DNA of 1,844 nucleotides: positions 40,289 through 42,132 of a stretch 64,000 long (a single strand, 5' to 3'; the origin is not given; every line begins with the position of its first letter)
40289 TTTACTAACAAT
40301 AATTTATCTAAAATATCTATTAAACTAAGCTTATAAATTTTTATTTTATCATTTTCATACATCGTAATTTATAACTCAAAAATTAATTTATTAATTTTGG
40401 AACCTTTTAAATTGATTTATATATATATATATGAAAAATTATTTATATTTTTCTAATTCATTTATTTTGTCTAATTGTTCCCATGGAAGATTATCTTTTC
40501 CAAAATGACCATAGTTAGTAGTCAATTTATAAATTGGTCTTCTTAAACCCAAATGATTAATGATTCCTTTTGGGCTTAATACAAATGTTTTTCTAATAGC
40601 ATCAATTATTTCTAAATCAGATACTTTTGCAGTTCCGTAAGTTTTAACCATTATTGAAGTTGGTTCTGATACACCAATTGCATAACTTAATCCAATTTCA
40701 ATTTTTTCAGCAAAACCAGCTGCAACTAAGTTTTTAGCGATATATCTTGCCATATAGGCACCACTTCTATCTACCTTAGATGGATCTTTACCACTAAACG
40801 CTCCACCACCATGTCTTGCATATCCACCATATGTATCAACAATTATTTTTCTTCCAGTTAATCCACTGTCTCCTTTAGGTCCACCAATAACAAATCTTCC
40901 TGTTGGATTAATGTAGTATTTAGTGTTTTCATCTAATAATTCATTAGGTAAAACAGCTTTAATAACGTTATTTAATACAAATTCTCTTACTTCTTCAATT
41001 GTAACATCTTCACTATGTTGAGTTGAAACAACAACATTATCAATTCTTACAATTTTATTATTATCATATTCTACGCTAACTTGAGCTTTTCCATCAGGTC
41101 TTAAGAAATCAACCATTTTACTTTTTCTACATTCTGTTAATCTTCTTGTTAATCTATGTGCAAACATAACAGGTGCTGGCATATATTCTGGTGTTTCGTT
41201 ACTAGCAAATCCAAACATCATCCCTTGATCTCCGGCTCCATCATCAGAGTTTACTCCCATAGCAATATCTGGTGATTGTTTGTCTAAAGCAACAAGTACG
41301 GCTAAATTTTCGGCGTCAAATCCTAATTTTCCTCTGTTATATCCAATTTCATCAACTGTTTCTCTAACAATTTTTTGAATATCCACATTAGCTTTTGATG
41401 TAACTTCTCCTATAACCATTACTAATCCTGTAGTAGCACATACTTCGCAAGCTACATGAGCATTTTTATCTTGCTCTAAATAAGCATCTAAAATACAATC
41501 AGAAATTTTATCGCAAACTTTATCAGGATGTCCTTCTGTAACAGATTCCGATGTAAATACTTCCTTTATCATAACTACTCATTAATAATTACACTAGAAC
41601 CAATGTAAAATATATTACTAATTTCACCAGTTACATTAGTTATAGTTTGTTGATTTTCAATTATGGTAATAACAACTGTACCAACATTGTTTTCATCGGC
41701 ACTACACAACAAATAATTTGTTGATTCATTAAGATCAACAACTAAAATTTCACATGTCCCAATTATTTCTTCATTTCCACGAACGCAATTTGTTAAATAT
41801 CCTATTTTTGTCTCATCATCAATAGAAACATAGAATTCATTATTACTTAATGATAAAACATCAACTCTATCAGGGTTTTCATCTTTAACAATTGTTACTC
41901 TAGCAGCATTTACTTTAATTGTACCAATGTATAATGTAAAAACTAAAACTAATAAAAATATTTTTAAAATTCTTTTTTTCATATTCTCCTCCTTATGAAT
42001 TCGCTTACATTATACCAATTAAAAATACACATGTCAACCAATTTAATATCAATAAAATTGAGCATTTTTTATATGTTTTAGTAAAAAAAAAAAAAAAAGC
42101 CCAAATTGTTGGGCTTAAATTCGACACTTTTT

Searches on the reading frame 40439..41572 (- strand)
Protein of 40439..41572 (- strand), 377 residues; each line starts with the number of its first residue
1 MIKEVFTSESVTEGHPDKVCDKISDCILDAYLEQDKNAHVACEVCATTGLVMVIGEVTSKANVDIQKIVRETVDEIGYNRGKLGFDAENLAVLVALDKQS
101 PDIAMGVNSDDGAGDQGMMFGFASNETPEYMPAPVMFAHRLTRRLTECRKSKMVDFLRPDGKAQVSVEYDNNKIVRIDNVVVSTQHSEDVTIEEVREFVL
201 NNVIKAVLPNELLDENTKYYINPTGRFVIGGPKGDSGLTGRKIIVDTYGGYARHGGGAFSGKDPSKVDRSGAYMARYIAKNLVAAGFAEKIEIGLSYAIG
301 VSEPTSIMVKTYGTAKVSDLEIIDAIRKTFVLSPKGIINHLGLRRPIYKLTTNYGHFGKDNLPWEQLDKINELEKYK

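Call 8: search_protein_families(library=ncbifam, proteins=[window:40439-41572:-], max_evalue=10)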
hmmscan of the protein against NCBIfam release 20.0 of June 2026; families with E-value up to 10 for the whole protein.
window:40439-41572:- (377 aa): 3 families
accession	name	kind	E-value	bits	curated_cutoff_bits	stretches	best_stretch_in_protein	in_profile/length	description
TIGR01034.1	metK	equivalog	1.9e-177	589.9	309.4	1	5-375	1-375/377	methionine adenosyltransferase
NF002047.0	PRK00872.1-4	equivalog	0.017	14.9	286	1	290-336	92-138/181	hypothetical protein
NF003067.0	PRK03988.1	equivalog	0.2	11.5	129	0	266-296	53-83/138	translation initiation factor IF-2 subunit beta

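Call 35: find_encoding_contigs(protein=window:40439-41572:-, flank=1000, max_places=5)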
Protein window:40439-41572:- (377 aa): no gene with exactly this product is on record in the collection.

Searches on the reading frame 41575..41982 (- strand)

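Call 8: search_protein_families(library=ncbifam, proteins=[window:41575-41982:-], max_evalue=10)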
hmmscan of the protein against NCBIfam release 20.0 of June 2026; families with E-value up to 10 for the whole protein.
window:41575-41982:- (135 aa): 2 families
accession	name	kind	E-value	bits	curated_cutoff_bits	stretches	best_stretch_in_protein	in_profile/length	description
TIGR01718.1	Uridine-psphlse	equivalog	0.00016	21.1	280.3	1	44-113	149-217/245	uridine phosphorylase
TIGR01575.1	rimI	equivalog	0.049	13.8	86.4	1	85-118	29-62/132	ribosomal protein S18-alanine N-acetyltransferase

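Call 18: search_protein_families(library=pfam, proteins=[window:41575-41982:-], max_evalue=0.001)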
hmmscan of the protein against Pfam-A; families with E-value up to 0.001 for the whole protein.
window:41575-41982:- (135 aa): 0 families
